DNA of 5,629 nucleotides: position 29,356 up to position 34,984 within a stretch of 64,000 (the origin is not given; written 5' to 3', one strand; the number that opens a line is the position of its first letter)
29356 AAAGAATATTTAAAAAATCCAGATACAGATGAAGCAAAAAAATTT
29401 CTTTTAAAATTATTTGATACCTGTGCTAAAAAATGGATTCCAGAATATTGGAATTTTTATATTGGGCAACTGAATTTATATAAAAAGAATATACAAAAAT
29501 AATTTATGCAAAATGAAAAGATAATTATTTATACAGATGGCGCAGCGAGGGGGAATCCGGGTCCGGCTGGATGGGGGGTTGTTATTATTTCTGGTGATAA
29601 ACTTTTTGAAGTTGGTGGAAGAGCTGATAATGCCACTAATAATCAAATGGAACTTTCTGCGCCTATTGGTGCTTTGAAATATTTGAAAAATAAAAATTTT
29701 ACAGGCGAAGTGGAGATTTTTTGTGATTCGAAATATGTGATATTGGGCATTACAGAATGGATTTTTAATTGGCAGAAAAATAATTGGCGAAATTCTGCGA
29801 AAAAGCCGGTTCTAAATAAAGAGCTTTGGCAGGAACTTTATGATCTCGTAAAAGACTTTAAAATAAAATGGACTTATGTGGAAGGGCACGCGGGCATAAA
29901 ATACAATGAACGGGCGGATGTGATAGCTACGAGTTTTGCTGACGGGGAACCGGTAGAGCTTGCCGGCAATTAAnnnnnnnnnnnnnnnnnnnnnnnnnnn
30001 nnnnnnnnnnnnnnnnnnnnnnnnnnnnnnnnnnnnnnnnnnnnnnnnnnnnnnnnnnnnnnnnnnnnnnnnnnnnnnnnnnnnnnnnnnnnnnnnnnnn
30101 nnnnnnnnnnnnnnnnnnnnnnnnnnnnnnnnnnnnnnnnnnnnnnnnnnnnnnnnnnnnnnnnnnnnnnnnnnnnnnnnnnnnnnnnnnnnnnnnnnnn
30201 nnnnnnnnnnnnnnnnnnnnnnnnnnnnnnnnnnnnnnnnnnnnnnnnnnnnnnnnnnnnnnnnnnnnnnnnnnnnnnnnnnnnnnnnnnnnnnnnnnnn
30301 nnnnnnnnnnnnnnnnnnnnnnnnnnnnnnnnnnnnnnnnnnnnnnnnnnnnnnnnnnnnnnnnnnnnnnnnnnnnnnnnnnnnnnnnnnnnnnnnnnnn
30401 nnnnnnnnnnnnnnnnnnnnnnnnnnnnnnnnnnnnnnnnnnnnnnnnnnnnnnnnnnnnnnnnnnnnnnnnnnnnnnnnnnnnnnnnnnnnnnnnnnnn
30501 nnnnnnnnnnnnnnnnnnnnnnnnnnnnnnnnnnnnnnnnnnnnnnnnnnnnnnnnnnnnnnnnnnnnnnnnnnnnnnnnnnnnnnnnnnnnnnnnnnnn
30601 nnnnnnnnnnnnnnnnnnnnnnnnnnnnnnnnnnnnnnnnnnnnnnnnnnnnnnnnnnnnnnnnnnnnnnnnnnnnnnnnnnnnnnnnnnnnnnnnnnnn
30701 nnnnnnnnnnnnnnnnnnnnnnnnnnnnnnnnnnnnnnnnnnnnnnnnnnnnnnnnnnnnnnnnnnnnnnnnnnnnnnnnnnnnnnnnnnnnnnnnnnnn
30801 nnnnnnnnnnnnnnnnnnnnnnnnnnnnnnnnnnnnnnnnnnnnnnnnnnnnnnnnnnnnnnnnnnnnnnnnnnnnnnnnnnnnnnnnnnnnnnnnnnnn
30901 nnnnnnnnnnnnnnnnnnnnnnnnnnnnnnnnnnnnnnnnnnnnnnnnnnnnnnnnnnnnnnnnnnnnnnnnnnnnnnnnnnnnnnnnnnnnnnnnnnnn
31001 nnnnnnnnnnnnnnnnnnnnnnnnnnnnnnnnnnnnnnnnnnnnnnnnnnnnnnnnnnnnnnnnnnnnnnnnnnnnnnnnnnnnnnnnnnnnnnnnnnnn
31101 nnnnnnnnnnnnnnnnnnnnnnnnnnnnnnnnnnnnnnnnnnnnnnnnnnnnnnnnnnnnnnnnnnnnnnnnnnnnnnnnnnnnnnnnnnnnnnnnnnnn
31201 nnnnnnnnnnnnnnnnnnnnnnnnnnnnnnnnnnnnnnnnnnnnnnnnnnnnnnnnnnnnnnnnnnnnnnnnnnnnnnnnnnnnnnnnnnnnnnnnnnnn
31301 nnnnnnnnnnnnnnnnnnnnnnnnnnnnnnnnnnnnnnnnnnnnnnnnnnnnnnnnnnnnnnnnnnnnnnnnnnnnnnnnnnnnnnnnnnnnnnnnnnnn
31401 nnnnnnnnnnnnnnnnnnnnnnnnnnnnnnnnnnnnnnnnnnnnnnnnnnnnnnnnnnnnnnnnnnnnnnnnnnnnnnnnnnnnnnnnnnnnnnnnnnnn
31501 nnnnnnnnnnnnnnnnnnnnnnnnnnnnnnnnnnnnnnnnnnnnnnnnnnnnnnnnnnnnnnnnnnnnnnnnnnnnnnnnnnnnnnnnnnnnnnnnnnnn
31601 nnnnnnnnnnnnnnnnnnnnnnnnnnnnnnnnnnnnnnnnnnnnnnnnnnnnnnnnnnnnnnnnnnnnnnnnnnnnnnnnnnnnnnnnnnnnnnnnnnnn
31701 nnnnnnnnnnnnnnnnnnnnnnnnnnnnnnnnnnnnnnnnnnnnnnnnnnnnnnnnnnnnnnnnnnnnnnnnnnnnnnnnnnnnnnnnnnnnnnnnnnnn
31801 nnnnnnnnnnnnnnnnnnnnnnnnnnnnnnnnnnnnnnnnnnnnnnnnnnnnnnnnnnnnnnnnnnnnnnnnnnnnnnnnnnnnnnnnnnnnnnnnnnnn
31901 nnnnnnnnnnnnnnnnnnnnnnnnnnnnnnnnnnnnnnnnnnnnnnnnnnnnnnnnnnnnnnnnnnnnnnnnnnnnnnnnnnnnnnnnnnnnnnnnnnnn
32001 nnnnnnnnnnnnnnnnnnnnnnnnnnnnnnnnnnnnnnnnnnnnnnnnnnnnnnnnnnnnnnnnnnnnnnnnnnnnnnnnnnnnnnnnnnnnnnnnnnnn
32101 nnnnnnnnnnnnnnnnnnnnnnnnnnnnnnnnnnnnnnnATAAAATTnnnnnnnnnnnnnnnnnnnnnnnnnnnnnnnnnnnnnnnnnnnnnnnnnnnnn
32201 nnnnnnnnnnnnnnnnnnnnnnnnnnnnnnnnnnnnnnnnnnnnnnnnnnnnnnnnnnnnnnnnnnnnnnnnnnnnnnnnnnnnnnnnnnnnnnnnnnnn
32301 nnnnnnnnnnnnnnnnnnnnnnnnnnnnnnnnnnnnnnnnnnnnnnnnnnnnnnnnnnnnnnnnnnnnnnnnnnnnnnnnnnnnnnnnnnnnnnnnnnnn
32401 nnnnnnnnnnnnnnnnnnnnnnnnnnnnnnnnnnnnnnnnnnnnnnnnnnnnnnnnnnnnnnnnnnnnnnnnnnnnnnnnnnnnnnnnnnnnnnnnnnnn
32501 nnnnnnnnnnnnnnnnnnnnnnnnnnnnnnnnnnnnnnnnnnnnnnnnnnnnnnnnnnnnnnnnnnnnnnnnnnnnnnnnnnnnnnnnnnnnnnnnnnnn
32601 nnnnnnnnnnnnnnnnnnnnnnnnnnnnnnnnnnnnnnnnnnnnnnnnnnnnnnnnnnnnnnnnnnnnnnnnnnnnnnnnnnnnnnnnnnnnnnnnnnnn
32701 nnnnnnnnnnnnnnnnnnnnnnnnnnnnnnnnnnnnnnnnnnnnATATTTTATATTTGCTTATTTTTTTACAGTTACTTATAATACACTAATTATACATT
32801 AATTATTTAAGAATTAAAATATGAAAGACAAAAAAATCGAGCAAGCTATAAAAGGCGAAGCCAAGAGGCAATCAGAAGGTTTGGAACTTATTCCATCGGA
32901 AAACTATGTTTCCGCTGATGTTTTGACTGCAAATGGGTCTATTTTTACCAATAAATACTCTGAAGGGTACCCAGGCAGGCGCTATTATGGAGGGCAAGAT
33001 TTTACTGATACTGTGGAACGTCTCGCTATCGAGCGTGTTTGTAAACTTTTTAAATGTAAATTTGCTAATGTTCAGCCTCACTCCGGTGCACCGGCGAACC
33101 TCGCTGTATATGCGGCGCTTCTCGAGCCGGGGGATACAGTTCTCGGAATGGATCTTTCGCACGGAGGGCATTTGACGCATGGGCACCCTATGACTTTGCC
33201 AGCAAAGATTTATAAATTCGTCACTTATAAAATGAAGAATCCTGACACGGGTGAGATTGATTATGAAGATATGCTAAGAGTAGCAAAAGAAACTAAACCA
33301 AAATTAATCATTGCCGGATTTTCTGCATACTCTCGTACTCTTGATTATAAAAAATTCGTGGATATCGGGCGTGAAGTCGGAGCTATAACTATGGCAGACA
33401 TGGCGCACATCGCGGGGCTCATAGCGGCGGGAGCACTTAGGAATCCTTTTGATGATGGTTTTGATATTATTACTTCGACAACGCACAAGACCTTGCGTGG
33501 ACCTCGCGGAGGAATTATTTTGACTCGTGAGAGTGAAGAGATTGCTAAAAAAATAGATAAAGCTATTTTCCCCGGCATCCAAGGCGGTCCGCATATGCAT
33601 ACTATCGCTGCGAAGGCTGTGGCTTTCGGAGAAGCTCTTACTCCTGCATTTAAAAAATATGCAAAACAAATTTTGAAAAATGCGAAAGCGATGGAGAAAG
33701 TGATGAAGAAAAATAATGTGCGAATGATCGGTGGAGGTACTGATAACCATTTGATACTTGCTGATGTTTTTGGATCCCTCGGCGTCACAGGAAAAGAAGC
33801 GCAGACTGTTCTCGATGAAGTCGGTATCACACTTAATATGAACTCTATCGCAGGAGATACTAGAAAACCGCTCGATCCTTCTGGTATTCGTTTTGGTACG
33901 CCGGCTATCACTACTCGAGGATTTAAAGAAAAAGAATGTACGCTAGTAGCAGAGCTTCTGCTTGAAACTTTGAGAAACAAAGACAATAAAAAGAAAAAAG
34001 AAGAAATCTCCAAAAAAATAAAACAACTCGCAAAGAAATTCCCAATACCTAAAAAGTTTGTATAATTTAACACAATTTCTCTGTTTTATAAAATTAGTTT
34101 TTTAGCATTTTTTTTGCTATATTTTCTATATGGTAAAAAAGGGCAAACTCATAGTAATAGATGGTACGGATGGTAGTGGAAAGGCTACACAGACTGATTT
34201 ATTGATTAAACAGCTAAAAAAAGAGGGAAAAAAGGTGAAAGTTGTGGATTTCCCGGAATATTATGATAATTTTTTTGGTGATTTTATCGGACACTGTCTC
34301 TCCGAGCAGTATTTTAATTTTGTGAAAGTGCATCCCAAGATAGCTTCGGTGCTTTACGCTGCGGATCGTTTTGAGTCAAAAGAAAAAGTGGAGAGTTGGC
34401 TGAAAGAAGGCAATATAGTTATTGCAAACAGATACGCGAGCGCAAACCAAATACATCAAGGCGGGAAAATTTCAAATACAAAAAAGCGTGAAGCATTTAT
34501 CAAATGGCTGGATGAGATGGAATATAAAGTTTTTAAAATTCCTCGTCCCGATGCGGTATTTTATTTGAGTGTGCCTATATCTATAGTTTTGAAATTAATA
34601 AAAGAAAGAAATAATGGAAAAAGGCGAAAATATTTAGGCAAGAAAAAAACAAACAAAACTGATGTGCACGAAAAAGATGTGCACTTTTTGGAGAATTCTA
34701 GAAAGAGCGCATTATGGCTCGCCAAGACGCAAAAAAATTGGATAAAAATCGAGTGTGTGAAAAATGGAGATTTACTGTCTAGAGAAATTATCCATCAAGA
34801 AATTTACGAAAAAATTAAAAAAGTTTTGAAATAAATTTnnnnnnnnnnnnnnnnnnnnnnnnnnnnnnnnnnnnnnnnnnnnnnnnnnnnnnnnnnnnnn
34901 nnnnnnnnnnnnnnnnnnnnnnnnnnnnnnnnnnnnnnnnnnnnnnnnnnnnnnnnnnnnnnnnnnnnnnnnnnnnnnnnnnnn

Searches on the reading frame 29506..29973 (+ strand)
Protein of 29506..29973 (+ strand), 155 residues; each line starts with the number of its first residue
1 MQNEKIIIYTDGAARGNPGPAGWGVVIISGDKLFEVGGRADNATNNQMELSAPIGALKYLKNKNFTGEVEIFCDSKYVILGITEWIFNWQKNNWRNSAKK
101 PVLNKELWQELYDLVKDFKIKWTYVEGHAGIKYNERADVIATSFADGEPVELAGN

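Call 49: search_protein_families(library=pfam, proteins=[window:29506-29973:+], max_evalue=0.0001)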
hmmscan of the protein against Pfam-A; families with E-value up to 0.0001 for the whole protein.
window:29506-29973:+ (155 aa): 1 family
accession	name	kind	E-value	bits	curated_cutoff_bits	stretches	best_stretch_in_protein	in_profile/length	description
PF00075.30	RNase_H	-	2.2e-40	138.5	25.8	1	4-143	2-138/141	RNase H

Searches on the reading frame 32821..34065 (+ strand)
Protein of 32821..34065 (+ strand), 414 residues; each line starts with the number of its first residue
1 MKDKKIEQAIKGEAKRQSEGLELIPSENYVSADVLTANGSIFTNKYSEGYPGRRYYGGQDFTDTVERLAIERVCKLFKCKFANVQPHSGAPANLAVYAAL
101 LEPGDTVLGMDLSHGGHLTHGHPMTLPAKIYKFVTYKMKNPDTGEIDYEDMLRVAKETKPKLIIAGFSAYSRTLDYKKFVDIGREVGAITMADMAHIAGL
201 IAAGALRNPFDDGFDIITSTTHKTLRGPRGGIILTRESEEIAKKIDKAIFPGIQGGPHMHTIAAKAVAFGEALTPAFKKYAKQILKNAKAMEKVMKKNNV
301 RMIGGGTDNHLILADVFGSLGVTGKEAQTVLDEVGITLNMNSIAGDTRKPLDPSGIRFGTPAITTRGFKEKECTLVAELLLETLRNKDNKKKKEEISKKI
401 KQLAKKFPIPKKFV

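Call 49: search_protein_families(library=pfam, proteins=[window:32821-34065:+], max_evalue=0.0001)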
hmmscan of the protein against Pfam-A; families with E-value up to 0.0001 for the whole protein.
window:32821-34065:+ (414 aa): 2 families
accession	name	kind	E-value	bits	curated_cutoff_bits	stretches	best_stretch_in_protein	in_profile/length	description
PF00464.25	SHMT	-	7.8e-153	509.2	27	1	2-379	4-398/399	Serine hydroxymethyltransferase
PF00155.27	Aminotran_1_2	-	5.9e-10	39.3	19.7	1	71-305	49-300/361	Aminotransferase class I and II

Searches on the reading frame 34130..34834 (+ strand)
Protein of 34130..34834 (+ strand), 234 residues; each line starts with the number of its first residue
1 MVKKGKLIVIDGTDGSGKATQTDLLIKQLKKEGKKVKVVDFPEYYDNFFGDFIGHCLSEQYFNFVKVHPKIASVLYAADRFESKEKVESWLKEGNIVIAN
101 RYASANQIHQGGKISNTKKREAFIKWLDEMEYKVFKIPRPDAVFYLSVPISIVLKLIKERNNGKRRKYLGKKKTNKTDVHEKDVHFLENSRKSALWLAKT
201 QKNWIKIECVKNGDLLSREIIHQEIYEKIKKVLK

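Call 49: search_protein_families(library=pfam, proteins=[window:34130-34834:+], max_evalue=0.0001)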
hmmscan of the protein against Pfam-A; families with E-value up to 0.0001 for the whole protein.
window:34130-34834:+ (234 aa): 2 families
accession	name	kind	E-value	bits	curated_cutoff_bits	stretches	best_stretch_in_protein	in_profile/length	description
PF02223.23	Thymidylate_kin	-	2.2e-21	76.8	27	1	10-208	1-172/185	Thymidylate kinase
PF01712.25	dNK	-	2.7e-06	27.7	27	1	8-168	1-155/203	Deoxynucleoside kinase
